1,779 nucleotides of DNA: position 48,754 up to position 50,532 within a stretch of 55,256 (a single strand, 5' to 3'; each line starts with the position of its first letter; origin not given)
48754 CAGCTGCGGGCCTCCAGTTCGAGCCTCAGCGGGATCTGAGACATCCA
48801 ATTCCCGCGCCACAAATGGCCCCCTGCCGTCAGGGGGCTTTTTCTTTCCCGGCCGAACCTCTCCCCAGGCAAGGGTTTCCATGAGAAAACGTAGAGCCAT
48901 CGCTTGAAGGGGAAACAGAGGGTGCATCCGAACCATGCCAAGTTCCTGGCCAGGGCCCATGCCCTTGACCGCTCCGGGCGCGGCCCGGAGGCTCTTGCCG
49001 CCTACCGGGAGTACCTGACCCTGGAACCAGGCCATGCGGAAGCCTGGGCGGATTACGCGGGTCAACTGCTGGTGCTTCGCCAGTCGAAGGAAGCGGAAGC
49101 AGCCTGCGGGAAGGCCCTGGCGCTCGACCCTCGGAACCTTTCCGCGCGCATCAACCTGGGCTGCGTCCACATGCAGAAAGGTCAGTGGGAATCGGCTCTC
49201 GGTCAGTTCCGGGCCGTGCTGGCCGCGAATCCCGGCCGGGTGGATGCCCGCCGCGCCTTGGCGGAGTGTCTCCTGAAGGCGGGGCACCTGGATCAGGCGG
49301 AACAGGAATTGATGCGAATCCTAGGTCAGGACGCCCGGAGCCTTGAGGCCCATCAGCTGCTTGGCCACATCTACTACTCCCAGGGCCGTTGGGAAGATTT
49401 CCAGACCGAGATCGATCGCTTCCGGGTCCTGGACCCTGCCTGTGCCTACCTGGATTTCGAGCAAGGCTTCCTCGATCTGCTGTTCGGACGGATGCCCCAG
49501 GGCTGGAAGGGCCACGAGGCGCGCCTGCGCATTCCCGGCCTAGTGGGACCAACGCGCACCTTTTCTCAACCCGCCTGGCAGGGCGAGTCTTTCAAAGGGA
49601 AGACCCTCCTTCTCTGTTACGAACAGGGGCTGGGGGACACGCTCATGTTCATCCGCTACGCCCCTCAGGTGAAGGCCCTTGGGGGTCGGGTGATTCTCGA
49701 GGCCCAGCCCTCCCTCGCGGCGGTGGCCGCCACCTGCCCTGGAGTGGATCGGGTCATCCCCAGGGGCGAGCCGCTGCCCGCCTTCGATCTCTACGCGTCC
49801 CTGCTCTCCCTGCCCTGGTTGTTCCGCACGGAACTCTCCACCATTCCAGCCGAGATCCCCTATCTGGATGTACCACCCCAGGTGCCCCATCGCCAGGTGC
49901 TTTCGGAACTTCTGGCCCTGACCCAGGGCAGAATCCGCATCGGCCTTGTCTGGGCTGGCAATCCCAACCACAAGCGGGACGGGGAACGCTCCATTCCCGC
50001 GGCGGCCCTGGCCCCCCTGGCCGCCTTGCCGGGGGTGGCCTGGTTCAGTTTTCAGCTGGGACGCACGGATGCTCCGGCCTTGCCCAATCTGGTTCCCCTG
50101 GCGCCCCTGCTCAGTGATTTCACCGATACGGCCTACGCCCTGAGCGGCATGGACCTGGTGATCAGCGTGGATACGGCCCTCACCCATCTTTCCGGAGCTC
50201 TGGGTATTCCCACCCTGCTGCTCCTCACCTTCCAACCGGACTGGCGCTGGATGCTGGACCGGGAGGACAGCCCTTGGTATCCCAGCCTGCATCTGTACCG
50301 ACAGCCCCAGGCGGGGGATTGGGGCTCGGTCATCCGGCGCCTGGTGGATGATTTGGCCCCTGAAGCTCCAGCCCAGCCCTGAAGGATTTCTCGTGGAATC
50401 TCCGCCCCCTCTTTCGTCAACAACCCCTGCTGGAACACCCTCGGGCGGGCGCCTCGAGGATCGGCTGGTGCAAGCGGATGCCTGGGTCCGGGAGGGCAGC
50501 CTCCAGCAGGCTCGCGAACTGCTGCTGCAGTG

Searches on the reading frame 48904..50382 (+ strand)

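Call 38: search_protein_families(library=pfam, proteins=[window:48904-50382:+], max_evalue=0.00001)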
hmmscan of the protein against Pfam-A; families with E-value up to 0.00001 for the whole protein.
window:48904-50382:+ (492 aa): 13 families
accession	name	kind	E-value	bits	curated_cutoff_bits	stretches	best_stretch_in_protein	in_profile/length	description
PF14559.12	TPR_19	-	9e-21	74.4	25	1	90-155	2-67/68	Tetratricopeptide repeat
PF07719.23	TPR_2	-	8.4e-15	54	27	0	83-111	5-33/34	Tetratricopeptide repeat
PF13431.12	TPR_17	-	8.9e-15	54.1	24.4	0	68-99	2-33/34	Tetratricopeptide repeat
PF13432.12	TPR_16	-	6.7e-14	52.5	32.7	1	84-141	2-59/65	Tetratricopeptide repeat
PF13428.12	TPR_14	-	1.2e-13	50.6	23.5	0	15-52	5-42/44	Tetratricopeptide repeat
PF00515.34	TPR_1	-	1.2e-12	47.5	27.8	0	81-110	3-32/34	Tetratricopeptide repeat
PF12895.13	ANAPC3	-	5.5e-10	39.8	27.2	1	60-136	4-79/82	Anaphase-promoting complex, cyclosome, subunit 3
PF23914.1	TPR_CcmH_CycH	-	3.1e-09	37.3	42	0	85-164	56-138/158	Cytochrome c-type biogenesis protein H TPR domain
PF13371.12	TPR_9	-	1e-08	35.5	35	1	59-118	9-68/73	Tetratricopeptide repeat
PF14561.12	TPR_20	-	2e-07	31.7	25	0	101-145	10-54/90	Tetratricopeptide repeat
PF13414.12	TPR_11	-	2.1e-07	31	26.8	0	70-93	19-42/42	TPR repeat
PF13176.12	TPR_7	-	3e-06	27.3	27.9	0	83-108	3-28/36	Tetratricopeptide repeat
PF13181.12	TPR_8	-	8.9e-06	25.9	25.7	0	58-78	14-34/34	Tetratricopeptide repeat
